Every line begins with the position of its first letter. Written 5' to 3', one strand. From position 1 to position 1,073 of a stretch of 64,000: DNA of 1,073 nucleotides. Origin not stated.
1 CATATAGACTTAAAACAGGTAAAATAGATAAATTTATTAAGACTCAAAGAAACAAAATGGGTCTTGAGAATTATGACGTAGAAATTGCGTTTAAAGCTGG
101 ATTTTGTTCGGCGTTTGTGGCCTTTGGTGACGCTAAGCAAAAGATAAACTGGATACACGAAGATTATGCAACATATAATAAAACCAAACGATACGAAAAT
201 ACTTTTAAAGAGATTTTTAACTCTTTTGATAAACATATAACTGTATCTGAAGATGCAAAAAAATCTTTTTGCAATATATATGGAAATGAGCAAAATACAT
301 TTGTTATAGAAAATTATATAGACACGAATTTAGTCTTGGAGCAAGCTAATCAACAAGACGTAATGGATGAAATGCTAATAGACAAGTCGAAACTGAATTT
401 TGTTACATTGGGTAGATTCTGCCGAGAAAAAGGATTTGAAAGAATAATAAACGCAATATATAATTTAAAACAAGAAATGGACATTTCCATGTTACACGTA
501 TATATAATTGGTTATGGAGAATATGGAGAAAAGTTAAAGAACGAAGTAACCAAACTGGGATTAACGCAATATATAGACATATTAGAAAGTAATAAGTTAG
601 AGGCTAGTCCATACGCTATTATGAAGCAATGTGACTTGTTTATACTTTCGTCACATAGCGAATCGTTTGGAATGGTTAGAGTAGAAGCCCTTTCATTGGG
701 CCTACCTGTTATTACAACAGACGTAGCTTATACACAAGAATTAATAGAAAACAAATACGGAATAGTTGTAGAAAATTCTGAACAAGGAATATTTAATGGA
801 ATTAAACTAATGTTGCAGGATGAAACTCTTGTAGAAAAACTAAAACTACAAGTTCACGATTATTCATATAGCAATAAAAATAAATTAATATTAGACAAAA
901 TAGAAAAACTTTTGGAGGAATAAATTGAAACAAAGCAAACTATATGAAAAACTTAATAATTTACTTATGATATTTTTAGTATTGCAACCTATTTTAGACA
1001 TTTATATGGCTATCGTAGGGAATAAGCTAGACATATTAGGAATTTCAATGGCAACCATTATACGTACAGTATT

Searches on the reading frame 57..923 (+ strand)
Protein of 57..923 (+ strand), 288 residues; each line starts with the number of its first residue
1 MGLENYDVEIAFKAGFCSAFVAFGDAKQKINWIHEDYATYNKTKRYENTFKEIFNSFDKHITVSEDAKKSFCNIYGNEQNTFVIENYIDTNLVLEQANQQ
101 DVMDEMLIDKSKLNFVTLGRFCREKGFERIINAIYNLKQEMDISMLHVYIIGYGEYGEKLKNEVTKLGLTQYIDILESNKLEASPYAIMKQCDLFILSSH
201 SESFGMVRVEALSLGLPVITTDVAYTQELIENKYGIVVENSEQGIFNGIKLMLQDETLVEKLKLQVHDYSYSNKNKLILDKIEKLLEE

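Call 95: search_protein_families(library=padloc, alignment_id=A8, max_evalue=0.00001)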
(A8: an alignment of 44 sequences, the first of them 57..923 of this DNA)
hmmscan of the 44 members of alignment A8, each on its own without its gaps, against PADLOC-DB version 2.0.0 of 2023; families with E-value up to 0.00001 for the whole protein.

A. member 1, window:57-923:+ (288 aa): 0 families

B. families by the number of members that match (of 44 scanned): 16 families
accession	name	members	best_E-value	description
PDLC02196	IetA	2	6.9e-11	-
PDLC04232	IetA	2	3.4e-08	-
PDLC03838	DolB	2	1.4e-07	-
PDLC02657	DndA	1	4.7e-158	DndA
PDLC02759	SspA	1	4.6e-156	SspA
PDLC05002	PDC-S34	1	6.7e-113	-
PDLC05000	PDC-S34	1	6.6e-100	-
PDLC05001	PDC-S34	1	8.6e-94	-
PDLC04134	mad2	1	1.5e-22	mads_2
PDLC04908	PDC-S10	1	2.6e-10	-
PDLC04606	PDC-M37B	1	2.4e-08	-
PDLC03267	MTase_II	1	4.2e-08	Type II methyltransferase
PDLC02195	IetA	1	1.5e-07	-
PDLC03021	MTase_I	1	1.2e-06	Type I methyltransferase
PDLC04140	mad8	1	4.4e-06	mads_8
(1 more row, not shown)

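Call 96: search_protein_families(library=pfam, alignment_id=A8, max_evalue=1e-10)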
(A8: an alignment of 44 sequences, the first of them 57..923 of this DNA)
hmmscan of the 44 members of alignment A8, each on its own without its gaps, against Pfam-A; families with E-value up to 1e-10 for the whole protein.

A. member 1, window:57-923:+ (288 aa): 2 families
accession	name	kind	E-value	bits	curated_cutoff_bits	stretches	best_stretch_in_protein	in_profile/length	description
PF00534.26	Glycos_transf_1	-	4.4e-28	98.4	26.4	1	103-262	6-165/172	Glycosyl transferases group 1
PF13692.12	Glyco_trans_1_4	-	9.2e-22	78.3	27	1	114-255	3-142/142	Glycosyl transferases group 1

B. families by the number of members that match (of 44 scanned): 56 families (the first 25 are shown)
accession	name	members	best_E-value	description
PF06165.18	GH94_b-supersand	2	9.8e-29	Glycosyl hydrolase 94, supersandwich domain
PF00004.35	AAA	2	3e-20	ATPase family associated with various cellular activities (AAA)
PF00133.28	tRNA-synt_1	1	6.7e-143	tRNA synthetases class I (I, L, M and V)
PF01116.26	F_bP_aldolase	1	1.3e-106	Fructose-bisphosphate aldolase class-II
PF00814.31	TsaD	1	6.2e-98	tRNA N6-adenosine threonylcarbamoyltransferase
PF17167.11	Glyco_hydro_94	1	2.8e-96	Glycosyl hydrolase 94 superfamily, catalytic domain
PF00574.28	CLP_protease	1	6.6e-88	Clp protease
PF00266.25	Aminotran_5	1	1.3e-86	Aminotransferase class-V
PF05496.18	RuvB_N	1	4.7e-82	Holliday junction DNA helicase RuvB P-loop domain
PF00733.27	Asn_synthase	1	6.2e-73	Asparagine synthase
PF00749.27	tRNA-synt_1c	1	1.6e-68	tRNA synthetases class I (E and Q), catalytic domain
PF22505.1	RNase_J_b_CASP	1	2.9e-50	Ribonuclease J, beta-CASP domain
PF02677.20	QueH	1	4.5e-49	Epoxyqueuosine reductase QueH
PF13425.11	O-antigen_lig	1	3.8e-46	O-antigen ligase like membrane protein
PF12784.13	PDDEXK_2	1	2.1e-45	PD-(D/E)XK nuclease family transposase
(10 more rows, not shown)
